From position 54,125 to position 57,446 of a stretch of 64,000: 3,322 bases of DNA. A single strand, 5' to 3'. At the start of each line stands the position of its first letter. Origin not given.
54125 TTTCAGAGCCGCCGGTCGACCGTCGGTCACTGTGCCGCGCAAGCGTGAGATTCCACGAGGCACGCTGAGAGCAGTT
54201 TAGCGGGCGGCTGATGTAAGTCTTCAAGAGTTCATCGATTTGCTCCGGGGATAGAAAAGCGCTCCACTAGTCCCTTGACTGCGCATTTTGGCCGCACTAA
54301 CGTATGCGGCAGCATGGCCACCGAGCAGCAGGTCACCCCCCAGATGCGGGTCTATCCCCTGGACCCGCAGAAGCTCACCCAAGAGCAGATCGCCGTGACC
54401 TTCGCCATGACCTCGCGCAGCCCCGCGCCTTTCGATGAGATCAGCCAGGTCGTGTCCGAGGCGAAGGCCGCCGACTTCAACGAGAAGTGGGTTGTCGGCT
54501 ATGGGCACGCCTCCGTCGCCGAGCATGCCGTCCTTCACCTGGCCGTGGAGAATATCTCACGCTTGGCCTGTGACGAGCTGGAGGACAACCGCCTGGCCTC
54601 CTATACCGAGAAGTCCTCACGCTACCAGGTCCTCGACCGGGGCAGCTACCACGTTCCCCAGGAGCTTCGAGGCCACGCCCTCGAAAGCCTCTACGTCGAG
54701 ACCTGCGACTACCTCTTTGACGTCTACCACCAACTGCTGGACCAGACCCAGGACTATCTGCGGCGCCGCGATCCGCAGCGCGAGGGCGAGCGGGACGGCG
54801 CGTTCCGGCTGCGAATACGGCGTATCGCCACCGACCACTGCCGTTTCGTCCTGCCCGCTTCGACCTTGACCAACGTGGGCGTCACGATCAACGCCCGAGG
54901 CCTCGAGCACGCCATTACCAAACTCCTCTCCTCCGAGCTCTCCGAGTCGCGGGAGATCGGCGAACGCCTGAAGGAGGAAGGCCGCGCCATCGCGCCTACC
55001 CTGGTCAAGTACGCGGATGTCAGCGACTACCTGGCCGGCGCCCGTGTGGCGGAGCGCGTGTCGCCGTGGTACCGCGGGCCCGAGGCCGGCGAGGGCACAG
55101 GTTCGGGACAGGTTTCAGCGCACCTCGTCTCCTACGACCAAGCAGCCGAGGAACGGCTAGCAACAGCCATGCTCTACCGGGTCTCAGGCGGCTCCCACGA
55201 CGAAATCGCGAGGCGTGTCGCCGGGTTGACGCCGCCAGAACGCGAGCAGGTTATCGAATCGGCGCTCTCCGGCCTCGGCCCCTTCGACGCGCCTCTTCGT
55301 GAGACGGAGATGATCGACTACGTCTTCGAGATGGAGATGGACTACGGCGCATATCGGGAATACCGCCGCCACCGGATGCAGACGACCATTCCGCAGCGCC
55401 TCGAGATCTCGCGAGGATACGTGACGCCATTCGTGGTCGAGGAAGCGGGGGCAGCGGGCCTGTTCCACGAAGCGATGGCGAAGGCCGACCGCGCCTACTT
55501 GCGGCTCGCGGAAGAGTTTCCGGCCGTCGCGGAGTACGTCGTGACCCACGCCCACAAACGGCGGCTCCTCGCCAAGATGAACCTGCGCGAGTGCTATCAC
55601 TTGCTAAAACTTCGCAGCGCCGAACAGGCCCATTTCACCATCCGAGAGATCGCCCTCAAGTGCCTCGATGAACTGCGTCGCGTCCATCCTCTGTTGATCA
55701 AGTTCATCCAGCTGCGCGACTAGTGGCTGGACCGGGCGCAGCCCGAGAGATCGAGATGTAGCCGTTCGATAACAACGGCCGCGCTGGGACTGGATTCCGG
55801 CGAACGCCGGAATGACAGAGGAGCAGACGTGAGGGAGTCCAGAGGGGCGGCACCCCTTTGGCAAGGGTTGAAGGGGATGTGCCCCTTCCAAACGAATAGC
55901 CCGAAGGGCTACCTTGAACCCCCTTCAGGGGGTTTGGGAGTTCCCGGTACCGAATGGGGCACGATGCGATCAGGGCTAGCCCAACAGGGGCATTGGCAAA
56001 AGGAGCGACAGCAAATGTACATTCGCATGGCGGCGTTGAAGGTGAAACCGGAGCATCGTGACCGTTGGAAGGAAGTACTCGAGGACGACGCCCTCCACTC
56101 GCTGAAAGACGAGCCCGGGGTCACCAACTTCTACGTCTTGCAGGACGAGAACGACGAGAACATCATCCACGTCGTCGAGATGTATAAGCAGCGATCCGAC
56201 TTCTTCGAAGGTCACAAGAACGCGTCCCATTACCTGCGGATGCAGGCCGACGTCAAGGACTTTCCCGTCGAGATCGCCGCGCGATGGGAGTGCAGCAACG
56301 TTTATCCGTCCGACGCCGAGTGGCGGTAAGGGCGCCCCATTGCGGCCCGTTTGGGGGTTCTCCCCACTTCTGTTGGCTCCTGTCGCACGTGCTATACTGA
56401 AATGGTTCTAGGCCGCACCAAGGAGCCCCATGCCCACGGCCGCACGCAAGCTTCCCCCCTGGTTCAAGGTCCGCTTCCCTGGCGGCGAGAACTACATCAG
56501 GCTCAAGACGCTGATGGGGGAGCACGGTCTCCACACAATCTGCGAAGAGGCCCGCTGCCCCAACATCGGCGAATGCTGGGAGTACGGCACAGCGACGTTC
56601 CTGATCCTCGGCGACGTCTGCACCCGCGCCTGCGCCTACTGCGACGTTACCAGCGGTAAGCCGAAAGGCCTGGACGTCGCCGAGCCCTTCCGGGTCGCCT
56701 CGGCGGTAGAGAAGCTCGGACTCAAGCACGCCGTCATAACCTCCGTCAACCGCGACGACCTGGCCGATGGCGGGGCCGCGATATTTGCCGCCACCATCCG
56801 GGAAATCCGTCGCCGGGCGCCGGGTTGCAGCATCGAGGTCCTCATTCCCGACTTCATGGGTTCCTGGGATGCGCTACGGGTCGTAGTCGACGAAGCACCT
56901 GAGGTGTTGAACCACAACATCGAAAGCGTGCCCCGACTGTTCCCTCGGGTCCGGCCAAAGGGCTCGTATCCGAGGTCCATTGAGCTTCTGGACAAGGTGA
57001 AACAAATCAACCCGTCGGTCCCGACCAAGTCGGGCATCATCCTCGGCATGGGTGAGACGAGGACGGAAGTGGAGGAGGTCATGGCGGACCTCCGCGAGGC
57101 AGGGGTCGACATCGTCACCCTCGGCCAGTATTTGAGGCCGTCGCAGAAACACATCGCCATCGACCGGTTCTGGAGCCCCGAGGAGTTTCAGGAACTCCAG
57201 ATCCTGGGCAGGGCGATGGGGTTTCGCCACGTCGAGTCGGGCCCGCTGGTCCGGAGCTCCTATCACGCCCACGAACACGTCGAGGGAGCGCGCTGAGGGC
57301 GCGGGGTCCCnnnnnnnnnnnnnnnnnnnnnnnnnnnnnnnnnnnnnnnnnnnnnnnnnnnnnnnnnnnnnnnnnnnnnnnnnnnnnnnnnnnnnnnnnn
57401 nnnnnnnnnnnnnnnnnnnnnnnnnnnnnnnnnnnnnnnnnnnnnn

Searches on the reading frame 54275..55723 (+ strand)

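Call 91: search_protein_families(library=pfam, proteins=[window:54275-55723:+], max_evalue=0.00001)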
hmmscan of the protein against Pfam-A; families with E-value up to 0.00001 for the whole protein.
window:54275-55723:+ (482 aa): 1 family
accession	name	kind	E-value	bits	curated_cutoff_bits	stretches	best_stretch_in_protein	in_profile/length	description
PF02511.20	Thy1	-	1.7e-52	178.4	24.8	2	36-242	9-191/191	Thymidylate synthase complementing protein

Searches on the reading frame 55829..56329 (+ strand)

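Call 91: search_protein_families(library=pfam, proteins=[window:55829-56329:+], max_evalue=0.00001)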
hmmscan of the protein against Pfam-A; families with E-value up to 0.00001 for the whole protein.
window:55829-56329:+ (166 aa): 1 family
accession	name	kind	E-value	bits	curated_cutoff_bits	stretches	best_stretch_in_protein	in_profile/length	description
PF03992.22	ABM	-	1.8e-13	50.9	23.1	1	63-140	1-77/78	Antibiotic biosynthesis monooxygenase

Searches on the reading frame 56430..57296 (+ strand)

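Call 91: search_protein_families(library=pfam, proteins=[window:56430-57296:+], max_evalue=0.00001)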
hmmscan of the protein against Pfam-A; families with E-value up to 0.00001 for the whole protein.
window:56430-57296:+ (288 aa): 2 families
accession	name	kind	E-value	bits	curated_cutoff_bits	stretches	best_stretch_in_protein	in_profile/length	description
PF04055.27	Radical_SAM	-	2.3e-19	70.6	29.5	1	59-220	2-165/166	Radical SAM superfamily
PF16881.10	LIAS_N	-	5.3e-11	43.3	27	1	5-43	58-96/96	N-terminal domain of lipoyl synthase of Radical_SAM family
